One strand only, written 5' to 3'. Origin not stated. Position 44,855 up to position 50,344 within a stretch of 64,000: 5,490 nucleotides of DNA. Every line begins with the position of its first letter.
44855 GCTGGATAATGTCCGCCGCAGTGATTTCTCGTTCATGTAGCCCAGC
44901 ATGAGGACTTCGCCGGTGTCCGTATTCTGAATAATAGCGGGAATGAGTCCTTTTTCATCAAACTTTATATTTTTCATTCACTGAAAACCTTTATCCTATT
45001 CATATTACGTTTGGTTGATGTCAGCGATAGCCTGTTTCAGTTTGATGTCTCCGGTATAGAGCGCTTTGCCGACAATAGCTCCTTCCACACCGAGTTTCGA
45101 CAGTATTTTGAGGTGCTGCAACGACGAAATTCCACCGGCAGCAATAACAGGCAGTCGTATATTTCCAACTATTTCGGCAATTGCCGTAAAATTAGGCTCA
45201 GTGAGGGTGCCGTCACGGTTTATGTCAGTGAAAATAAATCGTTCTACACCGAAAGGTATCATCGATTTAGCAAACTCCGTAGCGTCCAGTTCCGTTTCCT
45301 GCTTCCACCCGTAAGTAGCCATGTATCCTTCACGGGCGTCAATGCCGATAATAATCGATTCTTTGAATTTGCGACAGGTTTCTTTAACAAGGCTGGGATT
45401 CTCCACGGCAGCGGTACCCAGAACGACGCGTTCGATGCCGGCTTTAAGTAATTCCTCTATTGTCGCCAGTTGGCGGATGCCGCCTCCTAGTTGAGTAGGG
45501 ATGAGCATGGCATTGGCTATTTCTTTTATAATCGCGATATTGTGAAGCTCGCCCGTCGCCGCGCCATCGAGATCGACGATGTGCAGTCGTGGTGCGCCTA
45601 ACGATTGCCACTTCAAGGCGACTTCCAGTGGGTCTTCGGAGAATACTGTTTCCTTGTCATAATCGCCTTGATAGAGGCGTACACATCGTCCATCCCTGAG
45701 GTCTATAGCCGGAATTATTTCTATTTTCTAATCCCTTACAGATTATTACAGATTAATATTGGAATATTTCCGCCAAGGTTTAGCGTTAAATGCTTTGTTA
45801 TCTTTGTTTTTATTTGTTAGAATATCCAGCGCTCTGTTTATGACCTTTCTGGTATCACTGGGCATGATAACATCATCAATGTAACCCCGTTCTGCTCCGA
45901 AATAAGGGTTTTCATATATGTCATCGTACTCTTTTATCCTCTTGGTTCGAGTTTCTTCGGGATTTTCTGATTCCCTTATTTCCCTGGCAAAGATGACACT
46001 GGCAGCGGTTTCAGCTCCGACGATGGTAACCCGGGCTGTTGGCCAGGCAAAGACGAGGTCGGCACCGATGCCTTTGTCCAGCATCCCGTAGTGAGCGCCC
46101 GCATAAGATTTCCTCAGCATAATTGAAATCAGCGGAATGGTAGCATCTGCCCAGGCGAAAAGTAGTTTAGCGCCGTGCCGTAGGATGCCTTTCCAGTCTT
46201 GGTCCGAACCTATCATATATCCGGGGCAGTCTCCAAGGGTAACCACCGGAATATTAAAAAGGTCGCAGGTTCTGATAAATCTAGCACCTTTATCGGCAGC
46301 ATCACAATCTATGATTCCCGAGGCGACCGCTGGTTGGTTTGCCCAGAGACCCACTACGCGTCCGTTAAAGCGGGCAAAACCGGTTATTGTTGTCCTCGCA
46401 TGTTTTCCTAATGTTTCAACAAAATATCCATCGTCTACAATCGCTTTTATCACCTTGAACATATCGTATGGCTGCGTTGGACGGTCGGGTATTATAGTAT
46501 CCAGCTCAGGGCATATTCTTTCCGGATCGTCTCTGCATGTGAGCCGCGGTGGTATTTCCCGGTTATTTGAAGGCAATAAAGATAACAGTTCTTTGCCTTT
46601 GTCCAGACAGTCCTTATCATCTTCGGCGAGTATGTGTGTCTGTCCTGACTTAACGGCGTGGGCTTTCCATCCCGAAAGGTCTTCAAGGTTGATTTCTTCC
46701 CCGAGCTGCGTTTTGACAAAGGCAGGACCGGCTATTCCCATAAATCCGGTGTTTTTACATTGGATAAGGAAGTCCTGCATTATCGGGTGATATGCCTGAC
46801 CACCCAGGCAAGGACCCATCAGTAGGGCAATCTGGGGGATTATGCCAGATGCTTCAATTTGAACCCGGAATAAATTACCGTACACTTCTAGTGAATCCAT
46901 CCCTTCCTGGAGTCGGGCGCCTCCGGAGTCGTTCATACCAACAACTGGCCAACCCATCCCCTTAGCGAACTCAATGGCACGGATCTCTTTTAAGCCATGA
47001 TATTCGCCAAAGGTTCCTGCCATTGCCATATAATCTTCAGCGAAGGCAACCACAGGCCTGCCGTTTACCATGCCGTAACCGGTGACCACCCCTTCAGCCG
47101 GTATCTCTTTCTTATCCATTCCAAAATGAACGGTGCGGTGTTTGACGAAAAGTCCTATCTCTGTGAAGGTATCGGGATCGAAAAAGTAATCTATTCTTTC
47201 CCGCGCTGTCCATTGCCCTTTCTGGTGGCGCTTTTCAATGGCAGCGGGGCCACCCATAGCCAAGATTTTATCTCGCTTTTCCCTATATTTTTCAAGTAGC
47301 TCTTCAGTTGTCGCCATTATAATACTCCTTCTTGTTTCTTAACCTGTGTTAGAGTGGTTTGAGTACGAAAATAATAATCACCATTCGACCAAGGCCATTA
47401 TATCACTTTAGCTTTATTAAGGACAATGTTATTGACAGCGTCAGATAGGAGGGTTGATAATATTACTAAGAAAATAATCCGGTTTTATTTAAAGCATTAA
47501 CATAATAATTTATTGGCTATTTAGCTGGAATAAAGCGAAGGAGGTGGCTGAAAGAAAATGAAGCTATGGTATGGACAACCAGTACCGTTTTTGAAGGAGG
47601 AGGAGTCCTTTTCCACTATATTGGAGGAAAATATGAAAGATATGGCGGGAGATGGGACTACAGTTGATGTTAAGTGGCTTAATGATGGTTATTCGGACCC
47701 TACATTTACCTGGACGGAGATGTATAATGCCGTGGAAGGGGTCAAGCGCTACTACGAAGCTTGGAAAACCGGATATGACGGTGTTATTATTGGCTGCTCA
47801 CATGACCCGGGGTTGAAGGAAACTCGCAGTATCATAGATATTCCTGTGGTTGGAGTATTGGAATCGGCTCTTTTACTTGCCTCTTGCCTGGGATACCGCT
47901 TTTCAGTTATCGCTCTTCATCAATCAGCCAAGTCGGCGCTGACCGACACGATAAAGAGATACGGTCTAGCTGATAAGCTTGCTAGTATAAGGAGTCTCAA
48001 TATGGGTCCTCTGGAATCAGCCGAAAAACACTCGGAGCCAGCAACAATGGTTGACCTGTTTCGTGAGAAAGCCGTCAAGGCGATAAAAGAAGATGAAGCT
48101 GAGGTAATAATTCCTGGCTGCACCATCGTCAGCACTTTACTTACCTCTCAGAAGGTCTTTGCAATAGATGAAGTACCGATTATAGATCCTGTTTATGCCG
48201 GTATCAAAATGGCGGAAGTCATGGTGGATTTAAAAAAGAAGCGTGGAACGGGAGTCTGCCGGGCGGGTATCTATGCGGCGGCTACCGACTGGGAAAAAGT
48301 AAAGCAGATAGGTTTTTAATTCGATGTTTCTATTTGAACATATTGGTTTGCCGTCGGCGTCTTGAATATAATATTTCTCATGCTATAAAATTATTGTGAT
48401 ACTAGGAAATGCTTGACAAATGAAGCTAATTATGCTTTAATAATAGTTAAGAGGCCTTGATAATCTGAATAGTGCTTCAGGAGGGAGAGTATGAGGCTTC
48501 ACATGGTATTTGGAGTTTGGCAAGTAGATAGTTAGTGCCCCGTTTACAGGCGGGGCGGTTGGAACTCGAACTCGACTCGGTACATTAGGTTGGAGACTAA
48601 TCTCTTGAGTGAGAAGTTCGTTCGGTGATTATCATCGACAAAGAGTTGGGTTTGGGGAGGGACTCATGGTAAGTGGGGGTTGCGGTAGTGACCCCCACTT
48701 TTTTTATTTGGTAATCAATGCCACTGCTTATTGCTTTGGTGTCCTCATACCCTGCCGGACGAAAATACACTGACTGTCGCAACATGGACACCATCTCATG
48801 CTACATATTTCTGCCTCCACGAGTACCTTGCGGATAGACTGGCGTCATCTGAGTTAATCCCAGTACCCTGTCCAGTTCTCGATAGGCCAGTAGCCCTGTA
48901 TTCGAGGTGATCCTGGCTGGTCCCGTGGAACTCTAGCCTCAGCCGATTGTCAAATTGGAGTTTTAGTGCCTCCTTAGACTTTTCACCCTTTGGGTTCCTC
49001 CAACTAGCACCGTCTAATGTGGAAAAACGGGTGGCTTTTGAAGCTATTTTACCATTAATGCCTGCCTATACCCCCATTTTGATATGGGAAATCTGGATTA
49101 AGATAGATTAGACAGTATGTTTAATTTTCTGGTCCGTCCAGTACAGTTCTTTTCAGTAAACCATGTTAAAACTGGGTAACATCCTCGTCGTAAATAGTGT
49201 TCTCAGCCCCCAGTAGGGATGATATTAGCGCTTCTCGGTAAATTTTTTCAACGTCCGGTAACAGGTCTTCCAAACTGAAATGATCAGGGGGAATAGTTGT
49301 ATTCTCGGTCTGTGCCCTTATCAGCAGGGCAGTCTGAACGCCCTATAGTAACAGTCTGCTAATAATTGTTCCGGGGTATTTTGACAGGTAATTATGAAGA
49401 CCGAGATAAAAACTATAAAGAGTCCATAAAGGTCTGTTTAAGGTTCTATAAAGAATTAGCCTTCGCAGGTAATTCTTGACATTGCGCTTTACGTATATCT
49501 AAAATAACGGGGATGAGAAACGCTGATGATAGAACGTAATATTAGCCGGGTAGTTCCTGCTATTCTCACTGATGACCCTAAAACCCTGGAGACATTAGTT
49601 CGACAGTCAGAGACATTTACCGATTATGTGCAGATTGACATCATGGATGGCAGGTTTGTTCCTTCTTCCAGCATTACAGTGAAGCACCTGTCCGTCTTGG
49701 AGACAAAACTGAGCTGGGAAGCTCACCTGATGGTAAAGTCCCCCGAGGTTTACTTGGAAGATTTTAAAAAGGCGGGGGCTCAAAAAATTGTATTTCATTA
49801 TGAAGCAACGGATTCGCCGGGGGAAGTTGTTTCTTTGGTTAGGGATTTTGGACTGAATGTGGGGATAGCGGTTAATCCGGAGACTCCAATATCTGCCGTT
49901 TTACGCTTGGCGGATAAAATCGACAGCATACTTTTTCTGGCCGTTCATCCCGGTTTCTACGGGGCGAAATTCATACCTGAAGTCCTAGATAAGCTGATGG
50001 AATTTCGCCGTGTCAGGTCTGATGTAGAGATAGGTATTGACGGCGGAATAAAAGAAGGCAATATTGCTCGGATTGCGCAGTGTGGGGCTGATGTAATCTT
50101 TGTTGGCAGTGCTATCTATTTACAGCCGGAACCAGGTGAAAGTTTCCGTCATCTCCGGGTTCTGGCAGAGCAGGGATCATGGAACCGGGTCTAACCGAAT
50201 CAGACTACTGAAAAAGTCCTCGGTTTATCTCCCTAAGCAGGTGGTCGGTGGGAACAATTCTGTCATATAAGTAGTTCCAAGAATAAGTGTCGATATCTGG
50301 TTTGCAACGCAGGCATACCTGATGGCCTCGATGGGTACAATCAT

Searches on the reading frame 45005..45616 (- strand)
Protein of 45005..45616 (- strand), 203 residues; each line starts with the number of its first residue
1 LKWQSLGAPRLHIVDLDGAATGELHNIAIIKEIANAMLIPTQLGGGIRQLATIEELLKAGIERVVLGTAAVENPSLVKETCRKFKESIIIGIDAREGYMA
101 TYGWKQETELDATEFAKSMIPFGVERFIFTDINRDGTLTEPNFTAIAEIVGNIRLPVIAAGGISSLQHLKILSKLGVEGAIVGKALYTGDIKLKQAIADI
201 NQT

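Call 66: search_protein_families(library=pfam, proteins=[window:45005-45616:-], max_evalue=0.00001)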
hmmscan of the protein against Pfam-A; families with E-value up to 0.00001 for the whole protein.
window:45005-45616:- (203 aa): 2 families
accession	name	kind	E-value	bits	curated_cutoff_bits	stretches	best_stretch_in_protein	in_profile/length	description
PF00977.27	His_biosynth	-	5e-65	219.6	23.6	1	2-191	37-227/228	Histidine biosynthesis protein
PF01207.24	Dus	-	3e-11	43.4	20.4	0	23-87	169-233/311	Dihydrouridine synthase (Dus)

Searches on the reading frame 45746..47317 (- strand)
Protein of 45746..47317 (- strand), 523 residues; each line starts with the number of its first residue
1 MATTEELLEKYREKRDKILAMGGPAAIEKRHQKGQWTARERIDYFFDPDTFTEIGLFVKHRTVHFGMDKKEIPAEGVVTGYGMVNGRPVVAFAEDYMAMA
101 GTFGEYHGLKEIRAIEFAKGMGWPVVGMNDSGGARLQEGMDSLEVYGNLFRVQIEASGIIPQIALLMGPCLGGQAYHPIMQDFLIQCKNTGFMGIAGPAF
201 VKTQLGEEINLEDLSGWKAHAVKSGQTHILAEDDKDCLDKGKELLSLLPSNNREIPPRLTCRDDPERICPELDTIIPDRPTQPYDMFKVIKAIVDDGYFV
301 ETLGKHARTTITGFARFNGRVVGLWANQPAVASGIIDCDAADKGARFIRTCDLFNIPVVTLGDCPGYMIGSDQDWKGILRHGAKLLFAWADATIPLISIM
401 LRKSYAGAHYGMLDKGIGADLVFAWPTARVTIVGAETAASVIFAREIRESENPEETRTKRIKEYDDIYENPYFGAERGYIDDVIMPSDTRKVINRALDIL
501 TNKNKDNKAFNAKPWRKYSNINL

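Call 20: search_protein_families(library=ncbifam, proteins=[window:45746-47317:-], max_evalue=1e-10)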
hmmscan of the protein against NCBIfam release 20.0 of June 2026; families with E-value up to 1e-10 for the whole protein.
window:45746-47317:- (523 aa): 4 families
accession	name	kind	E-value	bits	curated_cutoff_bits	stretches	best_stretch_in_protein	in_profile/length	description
TIGR01117.1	mmdA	subfamily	3.2e-195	649.7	998.8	1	7-507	2-502/512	methylmalonyl-CoA decarboxylase subunit alpha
TIGR00515.1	accD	equivalog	1.3e-15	57.5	317.45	1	71-209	104-243/285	acetyl-CoA carboxylase, carboxyltransferase subunit beta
NF005530.0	PRK07189.1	equivalog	2.9e-15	56.2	228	1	36-208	16-196/303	biotin-independent malonate decarboxylase subunit beta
TIGR03133.1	malonate_beta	equivalog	5e-15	55.5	278.15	1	37-208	7-186/274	biotin-independent malonate decarboxylase subunit beta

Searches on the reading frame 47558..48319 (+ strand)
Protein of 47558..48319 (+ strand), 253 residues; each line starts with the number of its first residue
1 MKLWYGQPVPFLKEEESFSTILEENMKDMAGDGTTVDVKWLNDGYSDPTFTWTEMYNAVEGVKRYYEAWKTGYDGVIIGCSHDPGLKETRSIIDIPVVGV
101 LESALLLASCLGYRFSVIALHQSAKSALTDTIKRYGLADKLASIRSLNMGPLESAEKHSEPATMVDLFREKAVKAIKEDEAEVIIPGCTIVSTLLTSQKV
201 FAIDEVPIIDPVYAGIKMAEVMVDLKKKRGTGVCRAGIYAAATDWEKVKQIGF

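Call 66: search_protein_families(library=pfam, proteins=[window:47558-48319:+], max_evalue=0.00001)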
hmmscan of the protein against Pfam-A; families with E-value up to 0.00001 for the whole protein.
window:47558-48319:+ (253 aa): 1 family
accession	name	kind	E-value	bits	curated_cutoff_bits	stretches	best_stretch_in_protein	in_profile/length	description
PF01177.27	Asp_Glu_race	-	9.7e-26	91.3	31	1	69-219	64-211/211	Asp/Glu/Hydantoin racemase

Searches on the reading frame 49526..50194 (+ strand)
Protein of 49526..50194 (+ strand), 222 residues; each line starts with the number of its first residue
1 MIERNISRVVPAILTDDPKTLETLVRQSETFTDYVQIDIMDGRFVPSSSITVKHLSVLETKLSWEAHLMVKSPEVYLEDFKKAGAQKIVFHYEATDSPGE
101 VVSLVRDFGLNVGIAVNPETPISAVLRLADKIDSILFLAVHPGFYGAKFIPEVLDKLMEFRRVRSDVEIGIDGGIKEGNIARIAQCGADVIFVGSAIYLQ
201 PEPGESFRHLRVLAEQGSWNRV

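Call 66: search_protein_families(library=pfam, proteins=[window:49526-50194:+], max_evalue=0.00001)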
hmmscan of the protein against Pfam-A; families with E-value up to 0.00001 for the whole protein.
window:49526-50194:+ (222 aa): 1 family
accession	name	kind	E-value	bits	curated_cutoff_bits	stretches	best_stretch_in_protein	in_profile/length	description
PF00834.25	Ribul_P_3_epim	-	2.3e-49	167.9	21.1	1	9-198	2-198/198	Ribulose-phosphate 3 epimerase family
